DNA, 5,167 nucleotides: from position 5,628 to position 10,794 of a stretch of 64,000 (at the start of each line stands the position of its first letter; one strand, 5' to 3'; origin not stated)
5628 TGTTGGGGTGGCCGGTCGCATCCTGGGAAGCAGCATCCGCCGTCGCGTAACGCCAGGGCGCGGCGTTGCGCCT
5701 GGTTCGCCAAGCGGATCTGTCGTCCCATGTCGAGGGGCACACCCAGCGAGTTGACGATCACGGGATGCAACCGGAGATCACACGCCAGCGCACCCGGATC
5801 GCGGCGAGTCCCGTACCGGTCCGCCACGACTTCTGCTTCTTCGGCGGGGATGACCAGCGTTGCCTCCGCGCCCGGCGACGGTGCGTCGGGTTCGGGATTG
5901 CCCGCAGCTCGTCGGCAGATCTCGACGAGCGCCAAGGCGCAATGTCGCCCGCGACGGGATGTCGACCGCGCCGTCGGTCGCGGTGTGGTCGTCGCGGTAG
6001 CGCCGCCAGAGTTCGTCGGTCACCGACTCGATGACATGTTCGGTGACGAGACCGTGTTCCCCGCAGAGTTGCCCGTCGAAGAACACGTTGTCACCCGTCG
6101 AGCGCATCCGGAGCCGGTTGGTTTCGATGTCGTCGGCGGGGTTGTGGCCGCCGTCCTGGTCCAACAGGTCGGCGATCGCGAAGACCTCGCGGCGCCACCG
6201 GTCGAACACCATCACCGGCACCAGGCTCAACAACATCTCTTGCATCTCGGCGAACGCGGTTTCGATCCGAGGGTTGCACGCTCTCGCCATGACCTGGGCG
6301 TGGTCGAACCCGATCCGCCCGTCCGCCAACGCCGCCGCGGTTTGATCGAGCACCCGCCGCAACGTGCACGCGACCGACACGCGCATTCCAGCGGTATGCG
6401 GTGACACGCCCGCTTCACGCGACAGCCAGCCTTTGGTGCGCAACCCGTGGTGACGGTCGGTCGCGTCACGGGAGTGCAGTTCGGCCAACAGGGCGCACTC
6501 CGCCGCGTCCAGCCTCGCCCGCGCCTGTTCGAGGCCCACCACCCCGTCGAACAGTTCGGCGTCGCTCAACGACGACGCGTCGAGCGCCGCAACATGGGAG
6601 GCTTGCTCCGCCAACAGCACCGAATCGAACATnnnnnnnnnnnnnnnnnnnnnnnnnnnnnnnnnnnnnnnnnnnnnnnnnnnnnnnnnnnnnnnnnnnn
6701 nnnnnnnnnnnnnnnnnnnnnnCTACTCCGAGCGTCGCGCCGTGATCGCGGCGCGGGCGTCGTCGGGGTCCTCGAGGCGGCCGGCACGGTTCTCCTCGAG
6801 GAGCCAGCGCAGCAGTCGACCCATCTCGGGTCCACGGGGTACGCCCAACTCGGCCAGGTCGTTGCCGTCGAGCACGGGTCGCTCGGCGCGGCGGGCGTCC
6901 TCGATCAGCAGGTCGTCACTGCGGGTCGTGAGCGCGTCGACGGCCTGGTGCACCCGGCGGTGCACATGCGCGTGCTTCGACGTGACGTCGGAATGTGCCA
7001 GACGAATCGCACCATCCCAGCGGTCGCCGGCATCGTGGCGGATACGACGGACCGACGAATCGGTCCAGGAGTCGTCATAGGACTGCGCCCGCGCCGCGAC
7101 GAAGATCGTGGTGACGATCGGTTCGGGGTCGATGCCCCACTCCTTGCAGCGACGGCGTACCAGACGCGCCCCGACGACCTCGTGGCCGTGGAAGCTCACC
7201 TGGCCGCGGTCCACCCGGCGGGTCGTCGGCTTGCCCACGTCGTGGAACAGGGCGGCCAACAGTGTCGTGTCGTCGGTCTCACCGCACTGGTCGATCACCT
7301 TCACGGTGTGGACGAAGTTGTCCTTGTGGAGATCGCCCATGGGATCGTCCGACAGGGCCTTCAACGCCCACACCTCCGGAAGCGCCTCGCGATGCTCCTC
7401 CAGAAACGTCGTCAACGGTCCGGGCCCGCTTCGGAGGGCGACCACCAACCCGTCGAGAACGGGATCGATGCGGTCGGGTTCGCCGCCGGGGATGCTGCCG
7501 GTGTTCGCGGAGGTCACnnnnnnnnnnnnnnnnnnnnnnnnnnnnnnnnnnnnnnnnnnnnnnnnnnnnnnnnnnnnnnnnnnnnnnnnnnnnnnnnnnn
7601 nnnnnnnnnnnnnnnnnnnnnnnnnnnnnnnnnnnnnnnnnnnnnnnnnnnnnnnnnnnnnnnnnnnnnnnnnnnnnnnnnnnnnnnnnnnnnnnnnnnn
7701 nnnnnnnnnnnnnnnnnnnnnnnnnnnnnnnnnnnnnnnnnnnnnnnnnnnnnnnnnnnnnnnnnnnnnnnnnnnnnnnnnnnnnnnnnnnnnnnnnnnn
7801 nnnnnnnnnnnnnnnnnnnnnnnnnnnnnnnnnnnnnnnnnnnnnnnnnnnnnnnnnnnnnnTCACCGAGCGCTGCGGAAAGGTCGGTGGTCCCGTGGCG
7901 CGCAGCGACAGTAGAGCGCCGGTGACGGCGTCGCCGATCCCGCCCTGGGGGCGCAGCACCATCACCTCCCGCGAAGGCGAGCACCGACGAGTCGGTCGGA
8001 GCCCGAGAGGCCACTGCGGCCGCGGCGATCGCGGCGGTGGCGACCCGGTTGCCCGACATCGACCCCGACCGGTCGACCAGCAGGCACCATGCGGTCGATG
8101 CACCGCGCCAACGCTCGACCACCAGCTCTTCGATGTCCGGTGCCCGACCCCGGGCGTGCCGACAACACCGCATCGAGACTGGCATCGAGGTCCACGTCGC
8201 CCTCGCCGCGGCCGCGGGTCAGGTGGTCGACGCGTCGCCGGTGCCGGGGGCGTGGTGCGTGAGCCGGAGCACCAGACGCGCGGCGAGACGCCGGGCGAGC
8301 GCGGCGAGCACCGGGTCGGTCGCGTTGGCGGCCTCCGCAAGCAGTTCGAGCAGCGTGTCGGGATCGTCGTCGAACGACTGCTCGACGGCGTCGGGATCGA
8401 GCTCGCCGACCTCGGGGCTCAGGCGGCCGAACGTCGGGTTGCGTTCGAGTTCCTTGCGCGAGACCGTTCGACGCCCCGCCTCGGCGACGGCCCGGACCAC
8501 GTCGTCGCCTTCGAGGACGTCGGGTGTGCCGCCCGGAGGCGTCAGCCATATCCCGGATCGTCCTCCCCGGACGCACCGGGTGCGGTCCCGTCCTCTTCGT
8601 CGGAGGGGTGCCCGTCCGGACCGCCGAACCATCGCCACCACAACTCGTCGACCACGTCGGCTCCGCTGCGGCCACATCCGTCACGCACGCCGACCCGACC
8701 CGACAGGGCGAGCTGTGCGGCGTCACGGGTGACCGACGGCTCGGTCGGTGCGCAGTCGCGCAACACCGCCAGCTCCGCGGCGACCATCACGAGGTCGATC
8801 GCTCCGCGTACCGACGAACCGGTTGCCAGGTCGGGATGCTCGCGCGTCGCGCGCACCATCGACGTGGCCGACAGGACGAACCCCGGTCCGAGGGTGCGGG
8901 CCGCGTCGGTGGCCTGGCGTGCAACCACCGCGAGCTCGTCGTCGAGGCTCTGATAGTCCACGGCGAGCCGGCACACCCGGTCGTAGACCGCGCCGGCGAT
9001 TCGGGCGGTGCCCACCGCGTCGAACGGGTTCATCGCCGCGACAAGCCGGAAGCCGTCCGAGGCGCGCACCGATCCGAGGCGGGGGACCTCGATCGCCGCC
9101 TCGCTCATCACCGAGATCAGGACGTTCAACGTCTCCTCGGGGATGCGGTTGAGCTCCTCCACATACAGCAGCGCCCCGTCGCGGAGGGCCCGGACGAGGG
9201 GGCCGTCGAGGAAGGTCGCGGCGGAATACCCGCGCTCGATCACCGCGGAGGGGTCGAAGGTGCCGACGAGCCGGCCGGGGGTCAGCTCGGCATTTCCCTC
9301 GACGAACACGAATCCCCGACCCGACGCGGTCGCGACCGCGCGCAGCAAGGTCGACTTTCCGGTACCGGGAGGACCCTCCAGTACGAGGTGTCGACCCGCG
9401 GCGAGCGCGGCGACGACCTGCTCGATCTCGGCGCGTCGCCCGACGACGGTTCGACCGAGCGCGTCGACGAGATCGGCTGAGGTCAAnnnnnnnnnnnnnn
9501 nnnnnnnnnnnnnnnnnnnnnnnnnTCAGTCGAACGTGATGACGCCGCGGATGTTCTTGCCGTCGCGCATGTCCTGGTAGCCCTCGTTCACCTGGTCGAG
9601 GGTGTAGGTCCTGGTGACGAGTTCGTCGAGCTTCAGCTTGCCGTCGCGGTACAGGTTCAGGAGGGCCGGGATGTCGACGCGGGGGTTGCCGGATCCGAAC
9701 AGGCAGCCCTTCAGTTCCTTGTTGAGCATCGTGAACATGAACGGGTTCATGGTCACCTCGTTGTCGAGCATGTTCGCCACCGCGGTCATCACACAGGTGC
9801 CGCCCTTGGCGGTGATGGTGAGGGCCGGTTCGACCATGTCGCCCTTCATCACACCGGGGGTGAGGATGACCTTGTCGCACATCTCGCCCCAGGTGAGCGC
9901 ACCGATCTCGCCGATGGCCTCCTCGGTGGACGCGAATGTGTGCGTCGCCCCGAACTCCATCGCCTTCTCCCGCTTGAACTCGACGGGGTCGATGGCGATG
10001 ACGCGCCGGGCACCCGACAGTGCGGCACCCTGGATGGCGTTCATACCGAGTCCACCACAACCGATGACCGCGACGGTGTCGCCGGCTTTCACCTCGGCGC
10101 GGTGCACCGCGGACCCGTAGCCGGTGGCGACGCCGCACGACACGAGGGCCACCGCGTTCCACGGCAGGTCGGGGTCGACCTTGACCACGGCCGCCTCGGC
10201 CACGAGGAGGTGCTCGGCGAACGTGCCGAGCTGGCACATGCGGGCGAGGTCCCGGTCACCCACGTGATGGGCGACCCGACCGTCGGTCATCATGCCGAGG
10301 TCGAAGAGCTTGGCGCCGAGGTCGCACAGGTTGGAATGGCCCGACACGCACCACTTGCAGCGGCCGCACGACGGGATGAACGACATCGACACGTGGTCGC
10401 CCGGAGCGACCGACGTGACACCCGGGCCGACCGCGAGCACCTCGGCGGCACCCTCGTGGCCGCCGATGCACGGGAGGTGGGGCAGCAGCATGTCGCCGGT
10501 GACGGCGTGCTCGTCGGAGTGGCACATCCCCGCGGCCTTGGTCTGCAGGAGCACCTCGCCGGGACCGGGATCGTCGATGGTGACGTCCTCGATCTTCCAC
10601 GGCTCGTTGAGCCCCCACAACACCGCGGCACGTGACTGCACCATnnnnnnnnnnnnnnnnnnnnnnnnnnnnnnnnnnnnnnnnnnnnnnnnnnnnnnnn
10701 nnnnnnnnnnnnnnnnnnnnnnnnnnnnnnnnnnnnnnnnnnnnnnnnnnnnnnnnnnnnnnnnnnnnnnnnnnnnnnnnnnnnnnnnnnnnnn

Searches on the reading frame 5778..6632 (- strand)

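Call 15: search_protein_families(library=pfam, proteins=[window:5778-6632:-])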
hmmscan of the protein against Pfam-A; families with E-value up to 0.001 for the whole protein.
window:5778-6632:- (284 aa): 1 family
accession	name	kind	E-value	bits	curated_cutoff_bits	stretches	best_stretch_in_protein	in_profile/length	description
PF02720.22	DUF222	-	1e-11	45.1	24.4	1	34-178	7-155/306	Domain of unknown function (DUF222)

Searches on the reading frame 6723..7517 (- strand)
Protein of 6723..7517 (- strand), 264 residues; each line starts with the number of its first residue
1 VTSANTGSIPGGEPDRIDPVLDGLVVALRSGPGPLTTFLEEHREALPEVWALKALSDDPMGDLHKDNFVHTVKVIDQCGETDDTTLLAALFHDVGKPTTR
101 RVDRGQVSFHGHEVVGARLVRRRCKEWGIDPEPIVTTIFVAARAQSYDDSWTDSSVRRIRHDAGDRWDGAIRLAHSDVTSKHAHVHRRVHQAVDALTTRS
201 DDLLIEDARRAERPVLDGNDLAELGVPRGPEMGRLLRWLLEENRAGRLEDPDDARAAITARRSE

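Call 15: search_protein_families(library=pfam, proteins=[window:6723-7517:-])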
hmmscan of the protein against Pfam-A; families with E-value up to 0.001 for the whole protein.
window:6723-7517:- (264 aa): 1 family
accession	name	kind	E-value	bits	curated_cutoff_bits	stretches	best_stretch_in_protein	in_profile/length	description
PF01966.28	HD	-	3.4e-09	37.4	22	1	80-140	22-80/116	HD domain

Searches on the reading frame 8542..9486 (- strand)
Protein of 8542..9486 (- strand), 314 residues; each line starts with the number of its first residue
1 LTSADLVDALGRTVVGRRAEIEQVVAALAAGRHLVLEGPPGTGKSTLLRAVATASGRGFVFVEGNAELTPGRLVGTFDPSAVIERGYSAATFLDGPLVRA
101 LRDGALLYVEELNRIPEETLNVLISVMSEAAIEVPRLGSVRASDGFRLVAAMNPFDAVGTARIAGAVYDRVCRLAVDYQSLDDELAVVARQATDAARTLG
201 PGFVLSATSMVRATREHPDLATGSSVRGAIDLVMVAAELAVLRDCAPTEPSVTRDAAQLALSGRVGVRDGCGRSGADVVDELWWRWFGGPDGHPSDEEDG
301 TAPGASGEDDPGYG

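Call 15: search_protein_families(library=pfam, proteins=[window:8542-9486:-])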
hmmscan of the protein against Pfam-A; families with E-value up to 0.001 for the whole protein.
window:8542-9486:- (314 aa): 12 families
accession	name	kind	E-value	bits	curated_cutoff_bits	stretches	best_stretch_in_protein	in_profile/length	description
PF07728.20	AAA_5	-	2e-22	80.1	22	1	33-170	1-138/139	AAA domain (dynein-related subfamily)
PF07726.17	AAA_3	-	6.5e-12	45.9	27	1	33-171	1-129/131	ATPase family associated with various cellular activities (AAA)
PF13191.12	AAA_16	-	1e-10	42.8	32.6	1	14-106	2-102/167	AAA ATPase domain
PF01078.27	Mg_chelatase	-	3.7e-07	30.2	20.3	0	13-52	4-43/207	Magnesium chelatase, subunit ChlI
PF20030.5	bpMoxR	-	6.2e-07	29.1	27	1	6-129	6-123/205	MoxR domain in the MoxR-vWA-beta-propeller ternary systems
PF00004.35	AAA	-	5.5e-06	27.3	21.2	1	35-70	2-43/131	ATPase family associated with various cellular activities (AAA)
PF05496.18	RuvB_N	-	3.5e-05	24.1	27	0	32-165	34-143/159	Holliday junction DNA helicase RuvB P-loop domain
PF13401.12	AAA_22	-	3.6e-05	24.5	27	1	32-128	6-109/130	AAA domain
PF00493.29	MCM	-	0.00021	20.9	23.3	1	29-138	55-156/224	MCM P-loop domain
PF13604.12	AAA_30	-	0.00031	21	27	1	24-58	9-45/191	AAA domain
PF00158.32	Sigma54_activat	-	0.00086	19.5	20.2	0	21-153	12-142/168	Sigma-54 interaction domain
PF20703.3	nSTAND1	-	0.00096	19.3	27.1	0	15-50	17-52/379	Novel STAND NTPase 1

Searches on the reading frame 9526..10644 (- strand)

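Call 15: search_protein_families(library=pfam, proteins=[window:9526-10644:-])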
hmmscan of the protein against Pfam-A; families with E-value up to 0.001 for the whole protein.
window:9526-10644:- (372 aa): 3 families
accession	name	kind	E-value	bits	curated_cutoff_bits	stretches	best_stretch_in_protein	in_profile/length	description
PF08240.17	ADH_N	-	1e-23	84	23.5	1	27-157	1-103/104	Alcohol dehydrogenase GroES-like domain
PF00107.32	ADH_zinc_N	-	3.6e-22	79.1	31.8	1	198-331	1-126/129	Zinc-binding dehydrogenase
PF16912.11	Glu_dehyd_C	-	0.00099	19.1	34.9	0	188-369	31-209/211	Glucose dehydrogenase C-terminus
